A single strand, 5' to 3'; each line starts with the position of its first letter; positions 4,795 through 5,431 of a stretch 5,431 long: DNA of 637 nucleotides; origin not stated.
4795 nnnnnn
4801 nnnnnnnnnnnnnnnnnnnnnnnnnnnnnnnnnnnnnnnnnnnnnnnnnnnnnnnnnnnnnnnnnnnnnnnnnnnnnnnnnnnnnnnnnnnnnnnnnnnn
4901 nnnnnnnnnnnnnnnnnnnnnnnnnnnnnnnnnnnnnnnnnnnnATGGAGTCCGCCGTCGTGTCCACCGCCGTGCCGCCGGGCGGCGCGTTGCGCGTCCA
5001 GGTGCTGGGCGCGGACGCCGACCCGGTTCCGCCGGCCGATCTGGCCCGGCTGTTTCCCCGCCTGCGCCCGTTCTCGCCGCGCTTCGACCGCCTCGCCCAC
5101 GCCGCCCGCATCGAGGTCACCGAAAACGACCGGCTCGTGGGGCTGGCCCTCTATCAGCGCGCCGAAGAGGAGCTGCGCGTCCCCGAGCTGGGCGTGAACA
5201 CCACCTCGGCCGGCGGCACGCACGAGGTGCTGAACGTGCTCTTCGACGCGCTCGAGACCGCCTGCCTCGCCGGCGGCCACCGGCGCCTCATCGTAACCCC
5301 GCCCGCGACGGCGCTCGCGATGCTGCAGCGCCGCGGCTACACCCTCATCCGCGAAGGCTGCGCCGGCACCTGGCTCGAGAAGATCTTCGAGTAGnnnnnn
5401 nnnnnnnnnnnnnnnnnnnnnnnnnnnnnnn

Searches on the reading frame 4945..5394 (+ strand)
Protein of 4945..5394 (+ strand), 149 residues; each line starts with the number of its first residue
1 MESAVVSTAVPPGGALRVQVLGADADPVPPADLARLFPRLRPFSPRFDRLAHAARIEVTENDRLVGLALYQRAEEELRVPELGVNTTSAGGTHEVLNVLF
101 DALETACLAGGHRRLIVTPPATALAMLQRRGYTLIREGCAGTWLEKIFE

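Call 3: search_protein_families(library=pfam, proteins=[window:4945-5394:+], max_evalue=0.01)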
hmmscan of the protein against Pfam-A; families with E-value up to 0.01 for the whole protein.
window:4945-5394:+ (149 aa): 0 families

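Call 23: find_homologous_proteins(query=window:4945-5394:+, max_evalue=0.001)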
Query window:4945-5394:+ (149 aa): 26 proteins with E <= 0.001 among 356 candidates.
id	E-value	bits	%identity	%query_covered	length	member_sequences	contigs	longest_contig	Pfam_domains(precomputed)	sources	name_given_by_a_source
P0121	9.9e-92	322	100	100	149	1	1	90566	-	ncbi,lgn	-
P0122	7.9e-81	287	88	99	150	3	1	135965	-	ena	-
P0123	4.4e-79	281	86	99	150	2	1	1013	-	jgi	jgi:hypothetical protein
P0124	3.6e-78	278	86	99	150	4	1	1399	-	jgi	-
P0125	6.6e-67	242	77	100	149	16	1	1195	-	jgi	-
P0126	6.8e-66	239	77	100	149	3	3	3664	-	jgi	-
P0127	1.8e-65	237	74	100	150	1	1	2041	-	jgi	jgi:hypothetical protein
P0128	4.7e-65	236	74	99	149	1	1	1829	-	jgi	jgi:hypothetical protein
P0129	1.9e-64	234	74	99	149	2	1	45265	-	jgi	-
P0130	3.4e-64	233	74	100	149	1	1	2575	-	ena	-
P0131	8.8e-63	228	71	100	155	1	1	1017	-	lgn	-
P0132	1.2e-62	228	73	100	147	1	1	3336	-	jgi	-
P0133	4.2e-62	226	71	100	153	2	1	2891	-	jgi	jgi:hypothetical protein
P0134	1.9e-61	224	71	100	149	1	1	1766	-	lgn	-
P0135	5.0e-61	223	72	99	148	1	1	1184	-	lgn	-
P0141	7.8e-47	177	61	91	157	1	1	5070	-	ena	-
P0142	8.1e-42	160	54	97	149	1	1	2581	-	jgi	-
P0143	1.1e-40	157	82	60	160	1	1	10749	-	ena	-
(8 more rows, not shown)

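Call 24: find_encoding_contigs(protein=P0121, flank=10000, max_places=3)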
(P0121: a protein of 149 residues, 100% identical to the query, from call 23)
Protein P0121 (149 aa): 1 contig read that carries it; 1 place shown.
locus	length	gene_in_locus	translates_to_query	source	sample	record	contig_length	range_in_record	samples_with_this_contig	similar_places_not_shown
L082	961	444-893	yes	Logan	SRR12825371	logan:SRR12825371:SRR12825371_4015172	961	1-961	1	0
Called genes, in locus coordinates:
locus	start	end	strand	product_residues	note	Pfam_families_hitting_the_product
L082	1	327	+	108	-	?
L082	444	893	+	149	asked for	-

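Call 25: find_encoding_contigs(protein=P0122, flank=10000, max_places=3)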
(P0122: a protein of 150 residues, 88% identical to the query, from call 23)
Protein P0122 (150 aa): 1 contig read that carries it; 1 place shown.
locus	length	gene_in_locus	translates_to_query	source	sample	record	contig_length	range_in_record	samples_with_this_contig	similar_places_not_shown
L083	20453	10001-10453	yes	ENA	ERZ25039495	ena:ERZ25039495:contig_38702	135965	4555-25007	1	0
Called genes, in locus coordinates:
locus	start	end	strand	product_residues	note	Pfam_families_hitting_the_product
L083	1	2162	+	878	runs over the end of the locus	PF00583:Acetyltransf_1, PF13302:Acetyltransf_3 (weak), PF02629:CoA_binding, PF13380:CoA_binding_2, PF13607:Succ_CoA_lig, PF19045:Ligase_CoA_2, PF13549:ATP-grasp_5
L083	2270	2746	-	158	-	PF00582:Usp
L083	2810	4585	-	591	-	PF08448:PAS_4, PF13188:PAS_8 (faint), PF24820:Diguanyl_cycl_sensor (faint), PF00989:PAS, PF08448:PAS_4, PF08447:PAS_3, PF13426:PAS_9, PF00512:HisKA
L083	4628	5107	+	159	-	PF00072:Response_reg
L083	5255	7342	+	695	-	PF00072:Response_reg, PF00158:Sigma54_activat, PF14532:Sigma54_activ_2, PF00004:AAA, PF07728:AAA_5 (weak), PF25601:AAA_lid_14, PF02954:HTH_8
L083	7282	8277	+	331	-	PF00158:Sigma54_activat, PF14532:Sigma54_activ_2, PF07728:AAA_5 (weak), PF25601:AAA_lid_14, PF02954:HTH_8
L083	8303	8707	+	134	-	PF03625:DUF302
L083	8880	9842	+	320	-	PF00158:Sigma54_activat, PF14532:Sigma54_activ_2, PF07724:AAA_2 (faint), PF07728:AAA_5, PF25601:AAA_lid_14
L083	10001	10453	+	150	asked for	-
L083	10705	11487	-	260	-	PF04055:Radical_SAM (faint)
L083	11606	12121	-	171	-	PF00027:cNMP_binding, PF13545:HTH_Crp_2, PF00325:Crp (weak)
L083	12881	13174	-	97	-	-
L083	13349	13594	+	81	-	PF09699:Paired_CXXCH_1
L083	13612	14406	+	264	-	PF11854:MtrB_PioB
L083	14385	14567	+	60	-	-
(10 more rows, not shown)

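Call 26: find_encoding_contigs(protein=P0129, flank=10000, max_places=3)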
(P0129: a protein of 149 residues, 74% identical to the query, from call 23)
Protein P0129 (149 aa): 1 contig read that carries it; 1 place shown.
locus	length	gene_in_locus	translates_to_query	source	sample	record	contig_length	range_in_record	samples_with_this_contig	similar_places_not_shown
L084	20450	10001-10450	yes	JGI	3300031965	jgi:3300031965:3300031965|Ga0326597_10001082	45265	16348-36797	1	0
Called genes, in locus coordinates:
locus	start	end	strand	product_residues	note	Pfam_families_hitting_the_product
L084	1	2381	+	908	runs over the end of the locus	PF00583:Acetyltransf_1, PF13302:Acetyltransf_3, PF02629:CoA_binding, PF13380:CoA_binding_2, PF13607:Succ_CoA_lig, PF19045:Ligase_CoA_2, PF13549:ATP-grasp_5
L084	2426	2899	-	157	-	PF00582:Usp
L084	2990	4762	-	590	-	PF00989:PAS, PF08448:PAS_4, PF00989:PAS, PF08448:PAS_4, PF08447:PAS_3, PF13426:PAS_9, PF00512:HisKA, PF02518:HATPase_c, +2 more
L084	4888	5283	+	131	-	PF00072:Response_reg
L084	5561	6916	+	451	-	PF00072:Response_reg, PF00158:Sigma54_activat, PF14532:Sigma54_activ_2, PF00004:AAA (weak), PF07728:AAA_5 (weak), PF25601:AAA_lid_14, PF02954:HTH_8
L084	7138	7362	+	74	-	PF01106:NifU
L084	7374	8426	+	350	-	PF00158:Sigma54_activat, PF14532:Sigma54_activ_2, PF07728:AAA_5 (weak), PF25601:AAA_lid_14, PF02954:HTH_8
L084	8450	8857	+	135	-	PF03625:DUF302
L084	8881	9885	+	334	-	PF00158:Sigma54_activat, PF14532:Sigma54_activ_2, PF07728:AAA_5 (weak), PF25601:AAA_lid_14, PF02954:HTH_8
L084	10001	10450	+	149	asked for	-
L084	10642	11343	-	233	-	PF00027:cNMP_binding, PF13545:HTH_Crp_2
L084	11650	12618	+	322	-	PF22113:Mtrc-MtrF_II-IV_dom (faint), PF14537:Cytochrom_c3_2 (faint), PF22678:Cytochrom_c_NrfB-like (weak), PF09699:Paired_CXXCH_1, PF14522:Cytochrome_C7 (weak), PF09699:Paired_CXXCH_1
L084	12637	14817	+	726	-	PF11854:MtrB_PioB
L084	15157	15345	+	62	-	-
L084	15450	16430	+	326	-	PF13435:Cytochrome_C554 (faint), PF22113:Mtrc-MtrF_II-IV_dom (faint), PF22678:Cytochrom_c_NrfB-like (weak), PF14537:Cytochrom_c3_2, PF09699:Paired_CXXCH_1, PF14522:Cytochrome_C7 (weak), PF09699:Paired_CXXCH_1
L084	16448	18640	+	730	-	PF11854:MtrB_PioB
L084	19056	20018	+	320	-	PF22113:Mtrc-MtrF_II-IV_dom (faint), PF14522:Cytochrome_C7 (faint), PF14537:Cytochrom_c3_2 (faint), PF22678:Cytochrom_c_NrfB-like, PF09699:Paired_CXXCH_1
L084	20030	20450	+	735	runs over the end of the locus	PF11854:MtrB_PioB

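Call 30: search_protein_families(library=ncbifam, proteins=[window:4945-5394:+], max_evalue=0.001)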
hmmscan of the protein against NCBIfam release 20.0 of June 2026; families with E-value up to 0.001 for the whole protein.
window:4945-5394:+ (149 aa): 0 families

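Call 57: predict_structure(alignment_id=A4)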
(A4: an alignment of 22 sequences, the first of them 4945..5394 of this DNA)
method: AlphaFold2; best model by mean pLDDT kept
length: 149 residues; sequences in the alignment: 22
mean_pLDDT: 86.3   pTM: 0.81
mean pLDDT of the five models: 86.3, 86.3, 85.7, 85.5, 85.5
residues with pLDDT >= 90: 100; 70-90: 30; 50-70: 7; < 50: 12
segments of 3 or more residues with pLDDT < 50: 1-12
pLDDT, mean of each block of 10 residues (from residue 1): 41 76 94 93 90 95 93 92 82 92 96 91 89 81 90
secondary structure, 60 per line:
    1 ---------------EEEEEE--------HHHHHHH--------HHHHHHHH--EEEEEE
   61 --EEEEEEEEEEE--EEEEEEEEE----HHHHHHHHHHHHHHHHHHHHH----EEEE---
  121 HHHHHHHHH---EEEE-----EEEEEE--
elements in order: E16-21 H30-36 H45-52 E55-60 E63-73 E76-84 H89-109 E114-117 H121-129 E133-136 E142-147

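Call 59: fold_search(model_id=the predicted structure, library=pdb)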
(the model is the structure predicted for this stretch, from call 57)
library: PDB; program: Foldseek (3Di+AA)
matches with E <= 10: 1216; with E <= 0.001: 321
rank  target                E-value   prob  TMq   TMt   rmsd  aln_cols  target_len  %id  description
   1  9cr5_A                3.1e-06  1.00  0.57  0.51   6.7       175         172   15  Crystal structure of GNAT superfamily acetyltransferase PA2271 from Pseudomonas aeruginosa (released 2025-05-28)
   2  1mk4_A                3.3e-06  1.00  0.59  0.57   4.8       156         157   10  Structure of Protein of Unknown Function YqjY from Bacillus subtilis, Probable Acetyltransferase (released 2003-04-22)
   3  4nsq_A                4.0e-06  1.00  0.63  0.60   4.3       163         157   12  Crystal structure of PCAF (released 2014-03-05)
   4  6gtr_A                4.0e-06  1.00  0.53  0.50   5.8       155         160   17  Structure of the AtaT Y144F mutant toxin bound to the C-terminus of the antitoxin AtaR and Acetyl-CoA (released 2019-03-06)
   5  8iyo_D                4.2e-06  1.00  0.61  0.57   5.5       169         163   16  Crystal structure of a protein acetyltransferase, HP0935, acetyl-CoA bound form (released 2024-04-10)
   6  9cr5_B                4.5e-06  1.00  0.55  0.49   6.0       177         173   16  Crystal structure of GNAT superfamily acetyltransferase PA2271 from Pseudomonas aeruginosa (released 2025-05-28)
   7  4u5y_A                8.1e-06  1.00  0.62  0.57   5.2       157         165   20  Crystal Structure of the complex between the GNAT domain of S. lividans PAT and the acetyl-CoA synthetase C-terminal d (released 2014-11-19)
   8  8iyo_A                8.1e-06  1.00  0.62  0.58   5.0       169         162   17  Crystal structure of a protein acetyltransferase, HP0935, acetyl-CoA bound form (released 2024-04-10)
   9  8h66_F                1.0e-05  1.00  0.64  0.60   4.1       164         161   11  Crystal structure of human GCN5 histone acetyltransferase domain bound with propionyl-CoA (released 2023-05-03)
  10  5wph_A                1.0e-05  1.00  0.54  0.47   5.5       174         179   14  Crystal structure of ArsN, N-acetyltransferase with substrate AST from Pseudomonas putida KT2440 (released 2018-10-10)
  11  2cnm_A                1.1e-05  1.00  0.55  0.54   5.5       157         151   18  RimI - Ribosomal S18 N-alpha-protein acetyltransferase in complex with a bisubstrate inhibitor (Cterm-Arg-Arg-Phe-Tyr- (released 2007-05-22)
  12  3tfy_A                1.2e-05  1.00  0.62  0.60   5.0       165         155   15  Naa50p amino-terminal acetyltransferase bound to substrate peptide fragment and CoA (released 2011-09-07)
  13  8iym_A                1.2e-05  1.00  0.60  0.58   5.4       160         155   16  Crystal structure of a protein acetyltransferase, HP0935 (released 2024-04-10)
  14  1y9k_B                1.2e-05  1.00  0.60  0.59   5.3       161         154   14  IAA acetyltransferase from Bacillus cereus ATCC 14579 (released 2005-02-01)
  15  4nxy                  1.2e-05  1.00  0.65  0.56   5.0       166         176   19  Crystal Structure of the GNAT domain of S. lividans PAT (released 2014-11-19)
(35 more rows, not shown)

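Call 67: find_encoding_contigs(protein=P0141, flank=6000, max_places=2)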
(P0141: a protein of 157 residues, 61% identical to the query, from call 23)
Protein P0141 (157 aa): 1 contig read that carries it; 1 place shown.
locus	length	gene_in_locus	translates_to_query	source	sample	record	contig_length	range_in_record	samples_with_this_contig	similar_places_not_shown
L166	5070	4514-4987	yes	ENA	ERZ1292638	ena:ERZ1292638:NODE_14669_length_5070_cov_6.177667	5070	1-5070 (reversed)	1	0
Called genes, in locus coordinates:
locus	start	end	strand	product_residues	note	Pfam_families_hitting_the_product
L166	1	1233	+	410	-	?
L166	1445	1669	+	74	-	PF01106:NifU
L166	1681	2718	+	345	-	PF00158:Sigma54_activat, PF14532:Sigma54_activ_2, PF07728:AAA_5 (weak), PF25601:AAA_lid_14, PF02954:HTH_8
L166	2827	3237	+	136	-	PF03625:DUF302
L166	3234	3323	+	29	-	-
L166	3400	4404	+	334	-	PF00158:Sigma54_activat, PF14532:Sigma54_activ_2, PF07728:AAA_5 (weak), PF25601:AAA_lid_14, PF02954:HTH_8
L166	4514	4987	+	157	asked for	-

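Call 68: find_encoding_contigs(protein=P0142, flank=6000, max_places=2)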
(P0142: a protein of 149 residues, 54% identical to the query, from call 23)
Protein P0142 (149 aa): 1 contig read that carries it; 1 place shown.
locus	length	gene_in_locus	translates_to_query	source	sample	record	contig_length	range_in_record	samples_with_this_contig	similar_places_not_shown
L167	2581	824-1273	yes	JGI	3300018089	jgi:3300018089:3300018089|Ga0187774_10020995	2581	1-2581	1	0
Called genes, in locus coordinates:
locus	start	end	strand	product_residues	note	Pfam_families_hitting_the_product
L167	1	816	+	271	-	?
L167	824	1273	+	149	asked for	-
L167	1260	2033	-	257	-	PF04055:Radical_SAM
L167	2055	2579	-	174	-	?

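Call 69: find_encoding_contigs(protein=P0143, flank=8000, max_places=2)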
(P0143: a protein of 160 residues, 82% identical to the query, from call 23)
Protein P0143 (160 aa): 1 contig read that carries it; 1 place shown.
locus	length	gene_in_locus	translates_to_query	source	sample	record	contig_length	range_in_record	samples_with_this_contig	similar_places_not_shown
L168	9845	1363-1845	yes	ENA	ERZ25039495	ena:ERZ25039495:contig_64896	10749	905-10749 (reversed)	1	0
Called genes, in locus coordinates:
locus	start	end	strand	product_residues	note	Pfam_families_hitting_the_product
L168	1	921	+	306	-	?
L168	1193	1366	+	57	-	-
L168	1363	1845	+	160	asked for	-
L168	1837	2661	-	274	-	-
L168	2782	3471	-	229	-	PF00027:cNMP_binding, PF13545:HTH_Crp_2, PF00325:Crp (weak)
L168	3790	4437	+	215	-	PF13435:Cytochrome_C554 (faint), PF14522:Cytochrome_C7 (faint), PF22113:Mtrc-MtrF_II-IV_dom (faint), PF14537:Cytochrom_c3_2 (faint), PF22678:Cytochrom_c_NrfB-like (weak), PF09699:Paired_CXXCH_1 (weak)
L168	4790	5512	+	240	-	-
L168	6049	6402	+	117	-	PF11854:MtrB_PioB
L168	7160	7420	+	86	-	PF00034:Cytochrom_C (weak)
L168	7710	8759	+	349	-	PF02421:FeoB_N, PF01926:MMR_HSR1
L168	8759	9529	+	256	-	PF07670:Gate, PF07664:FeoB_C, PF07670:Gate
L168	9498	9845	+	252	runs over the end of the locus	PF04023:FeoA, PF05573:NosL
